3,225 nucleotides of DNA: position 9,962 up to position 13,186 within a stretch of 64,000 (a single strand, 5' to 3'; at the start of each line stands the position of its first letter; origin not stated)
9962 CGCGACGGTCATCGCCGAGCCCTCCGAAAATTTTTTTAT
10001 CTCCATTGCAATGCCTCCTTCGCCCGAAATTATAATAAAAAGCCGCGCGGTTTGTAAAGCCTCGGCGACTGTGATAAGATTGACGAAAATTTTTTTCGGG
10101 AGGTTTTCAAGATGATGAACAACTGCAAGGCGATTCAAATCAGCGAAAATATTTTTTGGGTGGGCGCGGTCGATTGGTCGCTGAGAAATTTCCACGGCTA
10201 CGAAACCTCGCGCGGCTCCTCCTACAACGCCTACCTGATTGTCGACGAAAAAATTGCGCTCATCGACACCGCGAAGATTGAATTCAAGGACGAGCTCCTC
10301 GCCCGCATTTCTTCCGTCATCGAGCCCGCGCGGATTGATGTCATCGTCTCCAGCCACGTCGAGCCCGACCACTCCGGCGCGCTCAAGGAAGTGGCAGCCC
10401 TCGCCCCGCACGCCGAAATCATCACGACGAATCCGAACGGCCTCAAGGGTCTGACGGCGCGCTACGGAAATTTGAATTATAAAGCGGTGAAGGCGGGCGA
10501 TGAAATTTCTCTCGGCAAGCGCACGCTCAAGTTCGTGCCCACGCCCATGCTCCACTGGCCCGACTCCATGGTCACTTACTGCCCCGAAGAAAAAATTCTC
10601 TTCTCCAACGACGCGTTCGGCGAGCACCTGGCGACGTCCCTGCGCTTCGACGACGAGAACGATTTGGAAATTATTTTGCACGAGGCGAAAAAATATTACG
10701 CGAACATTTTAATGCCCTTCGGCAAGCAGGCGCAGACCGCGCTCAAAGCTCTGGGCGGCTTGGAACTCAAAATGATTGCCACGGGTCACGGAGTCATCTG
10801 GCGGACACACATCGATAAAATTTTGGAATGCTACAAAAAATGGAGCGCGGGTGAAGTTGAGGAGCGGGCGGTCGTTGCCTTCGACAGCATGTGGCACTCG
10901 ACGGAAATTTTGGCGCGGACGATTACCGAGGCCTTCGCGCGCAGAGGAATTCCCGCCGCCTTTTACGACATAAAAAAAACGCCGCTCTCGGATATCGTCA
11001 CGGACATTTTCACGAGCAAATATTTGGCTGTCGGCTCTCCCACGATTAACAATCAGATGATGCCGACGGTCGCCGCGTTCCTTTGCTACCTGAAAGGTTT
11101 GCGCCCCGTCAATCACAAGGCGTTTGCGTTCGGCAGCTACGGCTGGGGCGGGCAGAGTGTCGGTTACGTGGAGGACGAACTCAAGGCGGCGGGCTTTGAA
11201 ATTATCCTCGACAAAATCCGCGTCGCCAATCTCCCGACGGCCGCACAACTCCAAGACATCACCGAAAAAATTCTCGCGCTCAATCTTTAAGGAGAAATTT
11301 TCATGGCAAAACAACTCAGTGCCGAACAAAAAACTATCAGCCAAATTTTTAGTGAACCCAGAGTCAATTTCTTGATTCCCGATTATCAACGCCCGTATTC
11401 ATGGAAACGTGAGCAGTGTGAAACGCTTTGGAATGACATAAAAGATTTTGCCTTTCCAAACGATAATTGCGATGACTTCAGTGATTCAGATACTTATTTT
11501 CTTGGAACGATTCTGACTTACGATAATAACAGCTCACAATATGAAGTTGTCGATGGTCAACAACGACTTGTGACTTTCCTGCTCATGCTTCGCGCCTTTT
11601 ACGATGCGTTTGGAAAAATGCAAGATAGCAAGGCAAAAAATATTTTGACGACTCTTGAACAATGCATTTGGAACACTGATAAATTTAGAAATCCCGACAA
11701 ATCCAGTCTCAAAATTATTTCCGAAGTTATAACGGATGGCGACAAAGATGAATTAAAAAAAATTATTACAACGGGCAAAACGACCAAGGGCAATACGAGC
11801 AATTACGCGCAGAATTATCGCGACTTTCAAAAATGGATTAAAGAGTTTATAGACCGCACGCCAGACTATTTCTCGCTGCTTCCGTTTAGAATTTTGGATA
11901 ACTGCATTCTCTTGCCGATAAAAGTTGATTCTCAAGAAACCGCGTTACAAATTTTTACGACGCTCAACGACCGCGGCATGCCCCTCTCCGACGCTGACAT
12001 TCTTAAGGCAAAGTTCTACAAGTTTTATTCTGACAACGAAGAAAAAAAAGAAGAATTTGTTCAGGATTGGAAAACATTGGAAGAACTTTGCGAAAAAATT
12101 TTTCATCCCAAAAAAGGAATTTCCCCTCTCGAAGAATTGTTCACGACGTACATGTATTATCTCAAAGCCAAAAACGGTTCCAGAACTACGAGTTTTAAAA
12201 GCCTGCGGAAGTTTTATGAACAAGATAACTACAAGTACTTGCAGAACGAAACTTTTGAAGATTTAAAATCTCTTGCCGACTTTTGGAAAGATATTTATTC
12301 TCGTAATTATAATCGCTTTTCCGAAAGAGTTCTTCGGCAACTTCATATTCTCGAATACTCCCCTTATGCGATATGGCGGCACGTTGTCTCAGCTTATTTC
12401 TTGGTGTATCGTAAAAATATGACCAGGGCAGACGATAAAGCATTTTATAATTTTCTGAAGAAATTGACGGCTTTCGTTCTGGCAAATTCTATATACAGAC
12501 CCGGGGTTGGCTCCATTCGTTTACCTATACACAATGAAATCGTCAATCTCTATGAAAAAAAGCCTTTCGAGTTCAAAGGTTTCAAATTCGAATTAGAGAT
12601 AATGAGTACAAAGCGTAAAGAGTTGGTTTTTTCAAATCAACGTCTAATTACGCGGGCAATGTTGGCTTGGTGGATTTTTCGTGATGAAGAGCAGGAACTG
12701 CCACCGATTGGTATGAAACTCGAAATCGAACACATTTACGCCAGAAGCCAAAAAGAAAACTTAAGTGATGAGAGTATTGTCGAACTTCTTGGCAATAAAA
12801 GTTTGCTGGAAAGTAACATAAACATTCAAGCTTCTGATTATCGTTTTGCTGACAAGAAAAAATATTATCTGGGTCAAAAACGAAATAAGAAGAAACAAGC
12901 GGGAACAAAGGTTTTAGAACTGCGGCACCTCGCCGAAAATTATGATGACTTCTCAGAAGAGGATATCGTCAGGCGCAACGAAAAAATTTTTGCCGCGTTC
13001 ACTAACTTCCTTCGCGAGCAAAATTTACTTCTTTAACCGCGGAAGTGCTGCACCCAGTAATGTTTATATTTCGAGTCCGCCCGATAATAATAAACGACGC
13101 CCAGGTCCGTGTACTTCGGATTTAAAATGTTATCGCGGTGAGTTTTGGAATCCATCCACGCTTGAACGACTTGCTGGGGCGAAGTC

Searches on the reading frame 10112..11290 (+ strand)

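Call 51: search_protein_families(library=pfam, proteins=[window:10112-11290:+], max_evalue=0.001)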
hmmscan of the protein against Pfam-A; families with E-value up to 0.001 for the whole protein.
window:10112-11290:+ (392 aa): 4 families
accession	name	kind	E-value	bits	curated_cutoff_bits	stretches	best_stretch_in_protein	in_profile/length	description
PF19583.5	ODP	-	1.5e-23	84.1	27.2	1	38-227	3-194/194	ODP family beta lactamase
PF00258.30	Flavodoxin_1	-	6e-14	52.8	25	1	255-381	1-137/143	Flavodoxin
PF00753.33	Lactamase_B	-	5.4e-10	40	22.7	1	37-226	5-196/196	Metallo-beta-lactamase superfamily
PF12706.13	Lactamase_B_2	-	0.00011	22.3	27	1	68-150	24-114/200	Beta-lactamase superfamily domain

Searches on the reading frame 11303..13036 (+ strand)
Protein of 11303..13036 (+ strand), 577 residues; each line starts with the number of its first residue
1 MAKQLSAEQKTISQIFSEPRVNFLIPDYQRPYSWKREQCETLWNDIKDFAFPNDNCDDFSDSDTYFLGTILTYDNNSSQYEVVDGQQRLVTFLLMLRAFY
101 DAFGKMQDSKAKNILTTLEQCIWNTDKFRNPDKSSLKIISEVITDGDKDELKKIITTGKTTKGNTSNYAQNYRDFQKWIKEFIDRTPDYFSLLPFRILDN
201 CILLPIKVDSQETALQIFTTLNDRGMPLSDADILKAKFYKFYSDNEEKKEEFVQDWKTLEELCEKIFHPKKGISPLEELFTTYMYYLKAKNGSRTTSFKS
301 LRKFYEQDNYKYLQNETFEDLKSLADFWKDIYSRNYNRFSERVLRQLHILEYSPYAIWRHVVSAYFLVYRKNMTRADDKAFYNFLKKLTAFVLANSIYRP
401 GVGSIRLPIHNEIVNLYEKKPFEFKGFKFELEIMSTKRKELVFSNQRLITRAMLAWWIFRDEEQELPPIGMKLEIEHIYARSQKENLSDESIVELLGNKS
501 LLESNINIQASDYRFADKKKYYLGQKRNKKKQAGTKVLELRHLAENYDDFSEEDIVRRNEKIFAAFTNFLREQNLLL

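Call 51: search_protein_families(library=pfam, proteins=[window:11303-13036:+], max_evalue=0.001)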
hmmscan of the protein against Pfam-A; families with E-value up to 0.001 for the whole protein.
window:11303-13036:+ (577 aa): 2 families
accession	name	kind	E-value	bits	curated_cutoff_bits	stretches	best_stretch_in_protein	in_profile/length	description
PF03235.19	GmrSD_N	-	3.1e-39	135.6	33.2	1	12-238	1-198/199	GmrSD restriction endonuclease, N-terminal domain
PF07510.16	GmrSD_C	-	1.1e-07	32.2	23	1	471-563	47-136/138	GmrSD restriction endonucleases, C-terminal domain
